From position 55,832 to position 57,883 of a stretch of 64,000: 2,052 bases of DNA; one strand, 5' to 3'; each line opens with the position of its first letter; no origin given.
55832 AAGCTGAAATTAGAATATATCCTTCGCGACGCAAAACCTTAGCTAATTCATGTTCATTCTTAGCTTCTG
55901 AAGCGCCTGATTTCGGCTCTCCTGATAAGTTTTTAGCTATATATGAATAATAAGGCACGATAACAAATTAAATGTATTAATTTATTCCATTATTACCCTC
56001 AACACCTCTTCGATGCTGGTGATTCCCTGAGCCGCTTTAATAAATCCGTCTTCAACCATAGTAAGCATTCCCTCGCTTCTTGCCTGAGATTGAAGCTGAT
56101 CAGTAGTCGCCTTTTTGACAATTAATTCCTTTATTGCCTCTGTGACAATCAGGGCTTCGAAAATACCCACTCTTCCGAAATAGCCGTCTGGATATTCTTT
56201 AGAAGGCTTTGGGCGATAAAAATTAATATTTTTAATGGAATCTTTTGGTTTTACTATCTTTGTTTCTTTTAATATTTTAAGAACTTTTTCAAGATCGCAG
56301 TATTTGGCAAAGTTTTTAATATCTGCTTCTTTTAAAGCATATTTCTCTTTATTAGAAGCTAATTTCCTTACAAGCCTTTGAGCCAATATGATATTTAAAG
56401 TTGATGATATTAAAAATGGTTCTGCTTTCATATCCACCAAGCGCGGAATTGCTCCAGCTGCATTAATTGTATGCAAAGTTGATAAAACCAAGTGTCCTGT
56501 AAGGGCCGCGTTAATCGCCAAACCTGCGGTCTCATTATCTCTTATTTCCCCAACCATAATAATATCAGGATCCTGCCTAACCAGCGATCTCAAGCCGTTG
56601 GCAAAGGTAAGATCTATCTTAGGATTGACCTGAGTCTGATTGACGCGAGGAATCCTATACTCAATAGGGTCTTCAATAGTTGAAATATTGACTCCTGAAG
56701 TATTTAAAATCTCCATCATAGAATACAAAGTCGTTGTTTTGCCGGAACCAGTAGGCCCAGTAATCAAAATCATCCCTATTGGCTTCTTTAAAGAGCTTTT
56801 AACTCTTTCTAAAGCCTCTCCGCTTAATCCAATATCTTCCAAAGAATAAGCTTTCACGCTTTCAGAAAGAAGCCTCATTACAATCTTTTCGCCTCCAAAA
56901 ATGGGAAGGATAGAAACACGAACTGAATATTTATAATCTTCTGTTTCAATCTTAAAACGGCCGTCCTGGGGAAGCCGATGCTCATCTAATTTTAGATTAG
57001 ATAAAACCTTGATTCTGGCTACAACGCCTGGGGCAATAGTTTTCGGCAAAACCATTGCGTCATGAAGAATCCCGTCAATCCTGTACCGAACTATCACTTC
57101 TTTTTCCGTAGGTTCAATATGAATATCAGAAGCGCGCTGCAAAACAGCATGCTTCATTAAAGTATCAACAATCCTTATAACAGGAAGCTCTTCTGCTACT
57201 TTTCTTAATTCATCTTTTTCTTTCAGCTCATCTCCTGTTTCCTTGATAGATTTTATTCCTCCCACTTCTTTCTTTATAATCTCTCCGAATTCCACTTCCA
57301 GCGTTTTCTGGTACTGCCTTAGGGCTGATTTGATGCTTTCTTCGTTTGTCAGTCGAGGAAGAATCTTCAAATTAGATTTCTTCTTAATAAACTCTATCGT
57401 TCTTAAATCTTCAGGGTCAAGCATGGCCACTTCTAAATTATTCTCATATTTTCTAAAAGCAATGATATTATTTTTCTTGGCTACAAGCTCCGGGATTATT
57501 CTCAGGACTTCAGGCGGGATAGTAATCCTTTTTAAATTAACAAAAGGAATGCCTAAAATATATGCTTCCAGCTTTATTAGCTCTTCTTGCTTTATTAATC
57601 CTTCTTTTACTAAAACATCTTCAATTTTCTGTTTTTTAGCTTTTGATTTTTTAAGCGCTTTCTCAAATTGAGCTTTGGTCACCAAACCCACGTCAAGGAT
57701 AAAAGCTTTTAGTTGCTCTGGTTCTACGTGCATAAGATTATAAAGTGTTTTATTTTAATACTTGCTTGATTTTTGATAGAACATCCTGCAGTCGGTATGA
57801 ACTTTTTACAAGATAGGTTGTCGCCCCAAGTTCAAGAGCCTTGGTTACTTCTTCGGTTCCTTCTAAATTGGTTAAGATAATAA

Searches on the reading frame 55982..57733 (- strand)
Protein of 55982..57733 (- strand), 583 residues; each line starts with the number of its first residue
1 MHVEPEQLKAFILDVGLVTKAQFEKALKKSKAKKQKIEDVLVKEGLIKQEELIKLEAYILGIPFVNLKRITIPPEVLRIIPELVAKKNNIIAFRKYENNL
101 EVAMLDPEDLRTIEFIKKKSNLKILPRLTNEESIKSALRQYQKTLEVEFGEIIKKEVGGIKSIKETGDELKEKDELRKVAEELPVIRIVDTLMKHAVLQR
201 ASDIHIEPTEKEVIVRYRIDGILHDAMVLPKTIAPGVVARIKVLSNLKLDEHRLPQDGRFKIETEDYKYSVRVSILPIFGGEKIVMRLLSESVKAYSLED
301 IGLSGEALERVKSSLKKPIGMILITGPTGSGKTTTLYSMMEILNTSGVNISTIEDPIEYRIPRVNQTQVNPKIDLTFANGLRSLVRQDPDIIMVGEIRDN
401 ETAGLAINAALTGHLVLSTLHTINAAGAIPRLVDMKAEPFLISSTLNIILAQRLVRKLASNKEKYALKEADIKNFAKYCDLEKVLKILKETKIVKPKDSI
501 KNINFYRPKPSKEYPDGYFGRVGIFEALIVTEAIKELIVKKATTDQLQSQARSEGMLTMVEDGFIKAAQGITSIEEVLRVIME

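Call 69: search_protein_families(library=pfam, proteins=[window:55982-57733:-], max_evalue=0.00001)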
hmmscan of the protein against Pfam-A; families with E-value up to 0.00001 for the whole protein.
window:55982-57733:- (583 aa): 2 families
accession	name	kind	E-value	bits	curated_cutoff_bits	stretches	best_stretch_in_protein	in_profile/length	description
PF00437.27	T2SSE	-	2.7e-120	401.8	24.9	1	181-579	4-370/370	Type II/IV secretion system protein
PF05157.20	MshEN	-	2.9e-15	56.5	23.1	1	60-145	1-87/90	MshEN domain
